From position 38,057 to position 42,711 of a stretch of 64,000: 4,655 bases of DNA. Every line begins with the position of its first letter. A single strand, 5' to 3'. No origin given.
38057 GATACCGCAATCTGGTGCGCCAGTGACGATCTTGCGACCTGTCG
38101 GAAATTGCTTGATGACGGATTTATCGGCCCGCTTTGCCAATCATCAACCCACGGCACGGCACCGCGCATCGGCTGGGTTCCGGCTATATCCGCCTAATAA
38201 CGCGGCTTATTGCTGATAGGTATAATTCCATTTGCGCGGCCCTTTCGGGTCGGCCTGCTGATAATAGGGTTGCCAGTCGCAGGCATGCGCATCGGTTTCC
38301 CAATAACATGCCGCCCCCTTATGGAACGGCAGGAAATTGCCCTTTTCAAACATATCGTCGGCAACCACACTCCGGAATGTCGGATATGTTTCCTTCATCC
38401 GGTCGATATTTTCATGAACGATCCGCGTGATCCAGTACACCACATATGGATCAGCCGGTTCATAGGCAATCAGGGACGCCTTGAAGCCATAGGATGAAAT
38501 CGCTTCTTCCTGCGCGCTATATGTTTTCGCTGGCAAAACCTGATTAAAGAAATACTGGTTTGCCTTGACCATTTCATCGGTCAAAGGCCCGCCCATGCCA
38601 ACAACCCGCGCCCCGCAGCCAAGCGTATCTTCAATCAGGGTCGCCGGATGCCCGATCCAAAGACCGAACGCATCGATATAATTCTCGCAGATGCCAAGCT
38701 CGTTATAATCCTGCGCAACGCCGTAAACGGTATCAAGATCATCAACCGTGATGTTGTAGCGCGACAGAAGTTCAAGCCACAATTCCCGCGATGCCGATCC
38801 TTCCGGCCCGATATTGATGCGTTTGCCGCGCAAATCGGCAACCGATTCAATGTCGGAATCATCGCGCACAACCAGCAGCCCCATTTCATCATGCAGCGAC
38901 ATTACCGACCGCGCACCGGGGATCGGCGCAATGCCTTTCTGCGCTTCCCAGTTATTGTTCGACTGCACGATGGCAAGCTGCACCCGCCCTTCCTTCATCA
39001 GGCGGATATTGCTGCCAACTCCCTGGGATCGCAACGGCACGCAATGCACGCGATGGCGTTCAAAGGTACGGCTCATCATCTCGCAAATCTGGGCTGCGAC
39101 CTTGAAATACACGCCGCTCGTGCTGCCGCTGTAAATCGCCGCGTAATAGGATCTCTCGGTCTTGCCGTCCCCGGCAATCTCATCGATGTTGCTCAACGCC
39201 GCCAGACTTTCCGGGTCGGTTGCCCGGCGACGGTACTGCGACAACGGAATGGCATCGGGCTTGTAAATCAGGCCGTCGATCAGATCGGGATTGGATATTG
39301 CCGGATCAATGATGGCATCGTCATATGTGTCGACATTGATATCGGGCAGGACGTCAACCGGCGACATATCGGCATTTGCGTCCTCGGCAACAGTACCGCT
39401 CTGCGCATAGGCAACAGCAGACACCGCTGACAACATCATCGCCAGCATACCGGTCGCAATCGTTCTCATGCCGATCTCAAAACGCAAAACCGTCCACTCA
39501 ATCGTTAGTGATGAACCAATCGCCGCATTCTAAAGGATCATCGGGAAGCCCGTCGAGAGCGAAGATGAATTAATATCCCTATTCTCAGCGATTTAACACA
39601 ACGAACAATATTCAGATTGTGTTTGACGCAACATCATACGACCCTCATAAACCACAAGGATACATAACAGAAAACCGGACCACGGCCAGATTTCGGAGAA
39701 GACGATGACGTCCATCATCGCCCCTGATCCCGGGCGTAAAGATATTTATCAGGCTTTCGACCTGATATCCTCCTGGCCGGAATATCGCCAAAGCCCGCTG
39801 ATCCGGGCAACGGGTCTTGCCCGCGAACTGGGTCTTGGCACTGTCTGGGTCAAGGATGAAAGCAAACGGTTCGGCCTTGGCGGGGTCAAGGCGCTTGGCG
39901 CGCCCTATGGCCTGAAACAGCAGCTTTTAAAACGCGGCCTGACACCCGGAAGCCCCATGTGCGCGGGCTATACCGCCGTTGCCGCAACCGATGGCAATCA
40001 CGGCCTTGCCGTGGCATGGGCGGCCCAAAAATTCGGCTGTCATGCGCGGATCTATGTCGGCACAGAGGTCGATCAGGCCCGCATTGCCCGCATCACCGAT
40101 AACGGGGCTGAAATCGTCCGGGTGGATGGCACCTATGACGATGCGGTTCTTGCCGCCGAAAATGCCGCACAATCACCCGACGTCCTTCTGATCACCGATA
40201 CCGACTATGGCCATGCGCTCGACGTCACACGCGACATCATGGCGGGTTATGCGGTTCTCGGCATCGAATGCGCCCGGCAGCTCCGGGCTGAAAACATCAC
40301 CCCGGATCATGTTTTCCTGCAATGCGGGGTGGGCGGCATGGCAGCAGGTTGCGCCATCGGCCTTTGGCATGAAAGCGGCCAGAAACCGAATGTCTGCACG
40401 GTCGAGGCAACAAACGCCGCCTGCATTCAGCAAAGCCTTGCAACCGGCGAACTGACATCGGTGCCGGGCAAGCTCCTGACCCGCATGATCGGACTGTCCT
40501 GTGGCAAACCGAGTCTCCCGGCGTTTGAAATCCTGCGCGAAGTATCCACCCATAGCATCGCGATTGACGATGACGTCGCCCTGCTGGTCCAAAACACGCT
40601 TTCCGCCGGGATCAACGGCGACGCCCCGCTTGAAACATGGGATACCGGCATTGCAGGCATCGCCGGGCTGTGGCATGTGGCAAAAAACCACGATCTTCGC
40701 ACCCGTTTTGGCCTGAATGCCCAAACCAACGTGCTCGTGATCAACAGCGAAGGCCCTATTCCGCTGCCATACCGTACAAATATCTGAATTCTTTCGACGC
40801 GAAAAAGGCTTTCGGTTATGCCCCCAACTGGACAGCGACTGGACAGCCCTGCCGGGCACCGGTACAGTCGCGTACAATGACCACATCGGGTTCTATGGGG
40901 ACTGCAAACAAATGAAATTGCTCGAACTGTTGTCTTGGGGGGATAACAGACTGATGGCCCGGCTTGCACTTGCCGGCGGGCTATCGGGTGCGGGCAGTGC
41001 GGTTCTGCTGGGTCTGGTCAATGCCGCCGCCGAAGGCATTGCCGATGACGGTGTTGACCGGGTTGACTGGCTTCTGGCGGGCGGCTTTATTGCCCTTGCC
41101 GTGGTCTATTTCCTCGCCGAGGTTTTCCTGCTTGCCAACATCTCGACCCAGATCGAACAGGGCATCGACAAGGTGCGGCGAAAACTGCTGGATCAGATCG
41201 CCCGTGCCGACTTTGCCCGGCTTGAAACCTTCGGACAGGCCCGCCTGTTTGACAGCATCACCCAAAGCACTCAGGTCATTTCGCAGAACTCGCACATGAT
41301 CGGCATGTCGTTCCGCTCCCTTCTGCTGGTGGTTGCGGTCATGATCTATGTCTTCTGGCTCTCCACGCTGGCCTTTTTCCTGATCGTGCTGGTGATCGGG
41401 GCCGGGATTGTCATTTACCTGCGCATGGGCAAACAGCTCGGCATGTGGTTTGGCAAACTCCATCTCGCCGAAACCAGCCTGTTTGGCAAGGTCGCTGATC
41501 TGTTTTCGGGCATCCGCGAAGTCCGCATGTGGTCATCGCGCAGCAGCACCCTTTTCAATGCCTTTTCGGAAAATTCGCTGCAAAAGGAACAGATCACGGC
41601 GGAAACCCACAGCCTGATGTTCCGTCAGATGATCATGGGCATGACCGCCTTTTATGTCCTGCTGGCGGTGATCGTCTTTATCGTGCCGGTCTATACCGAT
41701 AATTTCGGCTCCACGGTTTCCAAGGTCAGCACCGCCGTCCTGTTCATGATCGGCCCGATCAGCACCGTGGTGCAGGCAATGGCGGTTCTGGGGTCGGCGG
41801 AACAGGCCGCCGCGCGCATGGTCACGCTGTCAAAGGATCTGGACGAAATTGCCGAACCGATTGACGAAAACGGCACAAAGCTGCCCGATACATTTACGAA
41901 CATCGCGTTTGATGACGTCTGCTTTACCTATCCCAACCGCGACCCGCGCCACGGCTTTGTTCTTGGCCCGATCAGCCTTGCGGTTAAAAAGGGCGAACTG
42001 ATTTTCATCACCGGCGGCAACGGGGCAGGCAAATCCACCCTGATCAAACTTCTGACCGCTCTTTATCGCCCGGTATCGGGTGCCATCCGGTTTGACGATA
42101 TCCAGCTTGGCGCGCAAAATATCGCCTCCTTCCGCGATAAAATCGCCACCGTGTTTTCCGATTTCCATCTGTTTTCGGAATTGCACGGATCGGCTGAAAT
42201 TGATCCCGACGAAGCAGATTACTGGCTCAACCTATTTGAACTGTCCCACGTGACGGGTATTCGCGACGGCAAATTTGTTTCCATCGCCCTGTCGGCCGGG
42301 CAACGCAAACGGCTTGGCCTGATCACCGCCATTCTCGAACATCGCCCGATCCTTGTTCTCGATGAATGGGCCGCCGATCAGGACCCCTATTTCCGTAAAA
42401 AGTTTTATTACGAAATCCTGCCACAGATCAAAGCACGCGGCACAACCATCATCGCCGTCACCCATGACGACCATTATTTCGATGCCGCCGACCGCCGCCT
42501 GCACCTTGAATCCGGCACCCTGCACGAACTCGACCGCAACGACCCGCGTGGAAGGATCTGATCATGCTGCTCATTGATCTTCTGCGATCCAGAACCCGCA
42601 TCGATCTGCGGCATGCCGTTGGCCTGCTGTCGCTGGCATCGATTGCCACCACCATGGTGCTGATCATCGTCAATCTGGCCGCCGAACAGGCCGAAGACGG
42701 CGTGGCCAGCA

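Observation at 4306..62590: Lipopeptide-type assembly line and aryl-polyene-type lipid operon sit side by side with shared accessory genes between them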

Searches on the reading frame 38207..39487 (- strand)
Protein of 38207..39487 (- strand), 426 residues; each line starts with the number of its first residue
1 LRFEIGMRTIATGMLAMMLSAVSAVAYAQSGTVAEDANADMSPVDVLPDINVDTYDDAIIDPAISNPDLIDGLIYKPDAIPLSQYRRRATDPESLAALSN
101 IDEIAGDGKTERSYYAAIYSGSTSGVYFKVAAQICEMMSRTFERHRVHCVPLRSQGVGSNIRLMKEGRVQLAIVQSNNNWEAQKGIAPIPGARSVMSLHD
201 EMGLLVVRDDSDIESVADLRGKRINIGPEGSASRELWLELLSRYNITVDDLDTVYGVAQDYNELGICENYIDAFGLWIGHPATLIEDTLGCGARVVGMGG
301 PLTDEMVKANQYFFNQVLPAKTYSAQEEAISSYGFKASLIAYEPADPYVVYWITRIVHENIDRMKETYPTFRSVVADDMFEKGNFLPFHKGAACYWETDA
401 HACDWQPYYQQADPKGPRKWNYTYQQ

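Call 6: search_protein_families(library=pfam, proteins=[window:38207-39487:-])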
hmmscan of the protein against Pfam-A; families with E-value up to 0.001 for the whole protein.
window:38207-39487:- (426 aa): 3 families
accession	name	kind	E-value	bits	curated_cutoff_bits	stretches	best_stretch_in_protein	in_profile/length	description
PF16868.10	NMT1_3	-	1.3e-46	160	27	1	119-397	2-286/289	NMT1-like family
PF12974.12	Phosphonate-bd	-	9.2e-09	35.5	27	1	134-261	19-147/242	ABC transporter, phosphonate, periplasmic substrate-binding protein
PF09084.16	NMT1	-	3.1e-06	27.7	20.5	1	158-256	32-127/216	NMT1/THI5 like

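Call 16: find_related_loci(query=window:38207-39487:-, collection=genome_contigs, flank=10000)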
Query window:38207-39487:- (426 aa) in genome_contigs; peptide patterns used: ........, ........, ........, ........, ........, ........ (x = any residue, [..] = any of these).
29 stretches matched a pattern; 5 encode a relative of the query (tblastn E <= 1e-3); 5 distinct loci.
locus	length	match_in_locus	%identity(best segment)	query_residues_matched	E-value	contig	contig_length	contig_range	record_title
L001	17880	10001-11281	94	1-426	0e+0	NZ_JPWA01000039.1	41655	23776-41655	Thalassospira xianhensis MCCC 1A02616 contig39, whole genome shotgun sequence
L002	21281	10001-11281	93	1-426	0e+0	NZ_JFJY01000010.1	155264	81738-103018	Thalassospira sp. MCCC 1A03138 contig10, whole genome shotgun sequence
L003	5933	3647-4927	92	1-426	0e+0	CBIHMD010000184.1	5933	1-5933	MAG TPA_asm: uncultured Thalassospira sp. isolate SRR17255024_concoct_3 genome assembly, contig: ERZ27337132.3383, whole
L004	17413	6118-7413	80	1-426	0e+0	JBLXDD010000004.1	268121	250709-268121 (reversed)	MAG: Thalassospira sp. isolate ES18-06 S18maxbin_out.042RE.5K@4, whole genome shotgun sequence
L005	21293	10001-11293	76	1-426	0e+0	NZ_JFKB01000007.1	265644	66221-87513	Thalassospira alkalitolerans strain JCM 18968 contig7, whole genome shotgun sequence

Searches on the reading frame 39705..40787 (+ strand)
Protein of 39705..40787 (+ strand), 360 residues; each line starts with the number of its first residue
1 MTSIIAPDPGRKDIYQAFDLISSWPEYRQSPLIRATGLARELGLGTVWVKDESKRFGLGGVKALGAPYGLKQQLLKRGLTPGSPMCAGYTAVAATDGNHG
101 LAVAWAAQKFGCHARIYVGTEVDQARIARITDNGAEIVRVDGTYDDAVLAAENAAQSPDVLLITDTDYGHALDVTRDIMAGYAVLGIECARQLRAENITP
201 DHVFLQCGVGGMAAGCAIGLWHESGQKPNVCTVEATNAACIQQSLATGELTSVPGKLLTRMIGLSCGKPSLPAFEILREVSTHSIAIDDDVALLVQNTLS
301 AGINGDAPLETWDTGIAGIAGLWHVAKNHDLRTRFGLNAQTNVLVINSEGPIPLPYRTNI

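Call 6: search_protein_families(library=pfam, proteins=[window:39705-40787:+])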
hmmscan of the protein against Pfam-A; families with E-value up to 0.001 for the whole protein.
window:39705-40787:+ (360 aa): 1 family
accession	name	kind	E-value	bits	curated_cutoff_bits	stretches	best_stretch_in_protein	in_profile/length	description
PF00291.31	PALP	-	1.6e-51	175.9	35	1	26-299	4-256/295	Pyridoxal-phosphate dependent enzyme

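Call 25: search_protein_families(library=ncbifam, proteins=[window:39705-40787:+], max_evalue=0.01)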
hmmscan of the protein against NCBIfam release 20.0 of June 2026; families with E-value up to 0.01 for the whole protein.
window:39705-40787:+ (360 aa): 36 families (the best 25 are shown)
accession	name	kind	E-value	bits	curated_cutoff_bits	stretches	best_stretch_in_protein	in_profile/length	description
NF006058.0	PRK08206.1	equivalog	3.1e-90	302.6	276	1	13-350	28-382/402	diaminopropionate ammonia-lyase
TIGR03528.1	2_3_DAP_am_ly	equivalog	4.1e-64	216.6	532.25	1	15-350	27-382/396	diaminopropionate ammonia-lyase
TIGR01747.1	diampropi_NH3ly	subfamily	9.1e-63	212.3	274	2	90-350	96-363/376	diaminopropionate ammonia-lyase family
NF006094.0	PRK08246.1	subfamily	3.1e-26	92.5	331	1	27-298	21-262/310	serine/threonine dehydratase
NF002823.0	PRK02991.1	equivalog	6.8e-21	74.6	246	1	87-339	159-411/444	D-serine ammonia-lyase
NF006390.0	PRK08639.1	equivalog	1.9e-19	69.9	421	1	89-288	74-264/418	threonine ammonia-lyase IlvA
NF005292.0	PRK06815.1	equivalog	6.6e-19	68.1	371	1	91-254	72-223/320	threonine/serine dehydratase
NF004996.0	PRK06381.1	equivalog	1.2e-18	67.2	266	1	29-249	15-221/319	threonine synthase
TIGR02079.1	THD1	equivalog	6.5e-18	64.7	440.55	1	91-251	67-220/410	threonine ammonia-lyase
NF005680.0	PRK07476.1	equivalog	1.2e-17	63.9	413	1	13-253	9-224/326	hydroxyectoine utilization dehydratase EutB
TIGR01124.1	ilvA_2Cterm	equivalog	1.9e-17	63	411.3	1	91-253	68-219/499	threonine ammonia-lyase, biosynthetic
NF006674.0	PRK09224.1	subfamily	1.4e-16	60.3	577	1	91-253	76-227/508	threonine ammonia-lyase IlvA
NF004771.0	PRK06110.1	equivalog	4.5e-16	58.9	317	1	46-290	37-258/323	threonine dehydratase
TIGR01127.1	ilvA_1Cterm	equivalog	2.8e-15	56.2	378.75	1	91-290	51-237/380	threonine ammonia-lyase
NF005147.0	PRK06608.1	equivalog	3.8e-15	55.5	380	1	90-279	75-251/339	serine/threonine dehydratase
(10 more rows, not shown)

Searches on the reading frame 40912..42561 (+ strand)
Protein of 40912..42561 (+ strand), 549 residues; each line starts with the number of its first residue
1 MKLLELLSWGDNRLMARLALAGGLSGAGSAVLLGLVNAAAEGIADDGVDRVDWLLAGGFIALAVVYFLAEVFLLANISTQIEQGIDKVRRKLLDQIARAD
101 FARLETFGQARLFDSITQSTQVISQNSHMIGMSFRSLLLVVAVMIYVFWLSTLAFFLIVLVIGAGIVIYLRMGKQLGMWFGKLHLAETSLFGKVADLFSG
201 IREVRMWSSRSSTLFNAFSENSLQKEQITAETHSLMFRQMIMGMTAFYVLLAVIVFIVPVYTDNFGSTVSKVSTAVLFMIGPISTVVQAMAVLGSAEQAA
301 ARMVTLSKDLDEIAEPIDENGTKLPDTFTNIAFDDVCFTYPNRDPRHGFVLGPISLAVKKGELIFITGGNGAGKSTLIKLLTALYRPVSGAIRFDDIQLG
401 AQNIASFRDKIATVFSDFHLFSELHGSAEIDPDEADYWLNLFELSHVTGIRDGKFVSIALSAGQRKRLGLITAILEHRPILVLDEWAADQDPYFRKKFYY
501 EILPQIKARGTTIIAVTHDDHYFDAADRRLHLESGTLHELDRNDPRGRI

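Call 7: search_protein_families(library=pfam, proteins=[window:40912-42561:+])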
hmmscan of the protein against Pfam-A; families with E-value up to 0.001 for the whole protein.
window:40912-42561:+ (549 aa): 4 families
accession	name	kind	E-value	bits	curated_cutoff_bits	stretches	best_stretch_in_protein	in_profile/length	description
PF00005.33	ABC_tran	-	8.6e-28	98.1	25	1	353-487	3-136/137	ABC transporter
PF13304.12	AAA_21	-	3.6e-09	37.5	27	0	459-520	237-300/304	AAA domain, putative AbiEii toxin, Type IV TA system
PF13191.12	AAA_16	-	0.00011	23.2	32.6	1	361-487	22-144/167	AAA ATPase domain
PF13555.12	AAA_29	-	0.00058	20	27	0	360-385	22-46/61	P-loop containing region of AAA domain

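Call 25: search_protein_families(library=ncbifam, proteins=[window:40912-42561:+], max_evalue=0.01)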
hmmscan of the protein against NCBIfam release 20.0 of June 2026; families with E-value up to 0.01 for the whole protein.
window:40912-42561:+ (549 aa): 172 families (the best 25 are shown)
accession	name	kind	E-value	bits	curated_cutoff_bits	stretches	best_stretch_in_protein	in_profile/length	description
NF007813.0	PRK10522.1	equivalog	7.9e-95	318.5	604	1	56-541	51-531/547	multidrug ABC transporter permease/ATP-binding protein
TIGR01194.1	cyc_pep_trnsptr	subfamily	6.2e-89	299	286.2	1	3-536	8-546/554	cyclic peptide export ABC transporter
TIGR02203.1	MsbA_lipidA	equivalog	1.2e-36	126.4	602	2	53-422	55-420/572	lipid A export permease/ATP-binding protein MsbA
TIGR02204.1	MsbA_rel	hypoth_equivalog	2.9e-34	118.7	780.4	2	40-422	46-427/576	ABC transporter, permease/ATP-binding protein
NF045513.1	HepA_fam_ABC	equivalog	1.2e-33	116.4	725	2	71-422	111-461/610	heterocyst formation ABC transporter subunit HepA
TIGR03375.1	type_I_sec_LssB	subfamily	7.8e-31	107.1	693.1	2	128-422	268-554/696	type I secretion system permease/ATPase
NF008364.0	PRK11160.1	equivalog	1.3e-28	99.9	630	2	134-423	142-428/575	heme ABC transporter ATP-binding protein/permease CydC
NF008381.0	PRK11176.1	equivalog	1.1e-26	93.4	867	2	76-423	91-431/582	lipid A ABC transporter ATP-binding protein/permease MsbA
NF010178.0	PRK13657.1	equivalog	2.7e-26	92.1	733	2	136-422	143-422/588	glucan ABC transporter ATP-binding protein/ permease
TIGR02857.1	CydD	equivalog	4.8e-26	91.8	435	1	40-532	35-529/529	thiol reductant ABC exporter subunit CydD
TIGR02673.1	FtsE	equivalog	5e-26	91.7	264.85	1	331-535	2-213/214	cell division ATP-binding protein FtsE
TIGR02868.1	CydC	equivalog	1.9e-25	89.5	329.05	1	136-519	137-529/530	thiol reductant ABC exporter subunit CydC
TIGR03797.1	NHLM_micro_ABC2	equivalog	9.2e-25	87.2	709.4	1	68-488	194-617/686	NHLP bacteriocin export ABC transporter permease/ATPase subunit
TIGR04520.1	ECF_ATPase_1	equivalog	1.2e-24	87.2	315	2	331-417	1-85/269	energy-coupling factor transporter ATPase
NF050066.1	LPSTprtrPglK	equivalog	1.8e-24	86.1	1000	1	87-533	107-556/558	BC-type lipopolysaccharide transporter PglK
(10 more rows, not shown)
